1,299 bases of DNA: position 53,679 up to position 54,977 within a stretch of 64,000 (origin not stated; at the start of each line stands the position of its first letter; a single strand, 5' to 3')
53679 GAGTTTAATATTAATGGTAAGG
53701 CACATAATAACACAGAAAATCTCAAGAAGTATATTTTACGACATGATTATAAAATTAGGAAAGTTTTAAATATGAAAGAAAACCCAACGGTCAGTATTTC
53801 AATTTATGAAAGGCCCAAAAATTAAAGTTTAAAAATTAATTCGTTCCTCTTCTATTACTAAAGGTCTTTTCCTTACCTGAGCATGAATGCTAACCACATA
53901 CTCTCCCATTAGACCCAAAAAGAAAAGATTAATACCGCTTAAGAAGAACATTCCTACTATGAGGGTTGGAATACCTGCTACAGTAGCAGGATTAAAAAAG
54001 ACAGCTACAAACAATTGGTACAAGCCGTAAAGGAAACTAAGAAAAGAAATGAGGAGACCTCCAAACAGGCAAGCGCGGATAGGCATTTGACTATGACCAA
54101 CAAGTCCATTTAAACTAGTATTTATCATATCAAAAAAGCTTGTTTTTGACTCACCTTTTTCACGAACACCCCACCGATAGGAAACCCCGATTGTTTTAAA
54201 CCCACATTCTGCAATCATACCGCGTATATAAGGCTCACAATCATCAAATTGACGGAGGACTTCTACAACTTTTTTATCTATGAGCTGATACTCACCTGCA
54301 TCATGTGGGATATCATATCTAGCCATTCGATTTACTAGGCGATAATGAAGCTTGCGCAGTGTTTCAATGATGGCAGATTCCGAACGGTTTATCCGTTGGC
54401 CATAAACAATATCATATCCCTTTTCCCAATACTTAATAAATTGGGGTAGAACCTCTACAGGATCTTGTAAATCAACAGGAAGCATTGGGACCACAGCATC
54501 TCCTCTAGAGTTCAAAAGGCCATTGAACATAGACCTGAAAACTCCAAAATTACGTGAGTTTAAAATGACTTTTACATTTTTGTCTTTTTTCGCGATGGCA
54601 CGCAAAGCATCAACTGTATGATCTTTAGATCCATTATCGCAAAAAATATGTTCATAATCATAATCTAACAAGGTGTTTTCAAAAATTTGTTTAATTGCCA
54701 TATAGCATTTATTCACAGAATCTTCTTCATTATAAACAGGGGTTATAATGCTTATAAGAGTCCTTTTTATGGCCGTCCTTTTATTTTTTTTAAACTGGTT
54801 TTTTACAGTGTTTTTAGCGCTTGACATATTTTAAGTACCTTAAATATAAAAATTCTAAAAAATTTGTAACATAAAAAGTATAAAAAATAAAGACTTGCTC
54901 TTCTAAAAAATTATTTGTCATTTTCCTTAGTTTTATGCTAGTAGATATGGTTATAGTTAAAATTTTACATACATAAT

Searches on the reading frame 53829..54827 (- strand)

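Call 81: search_protein_families(library=pfam, proteins=[window:53829-54827:-], max_evalue=0.001)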
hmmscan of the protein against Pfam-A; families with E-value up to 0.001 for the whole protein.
window:53829-54827:- (332 aa): 1 family
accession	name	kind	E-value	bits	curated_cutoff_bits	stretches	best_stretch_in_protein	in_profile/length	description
PF00535.33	Glycos_transf_2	-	6.5e-25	88.4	23.3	1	26-190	1-166/168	Glycosyl transferase family 2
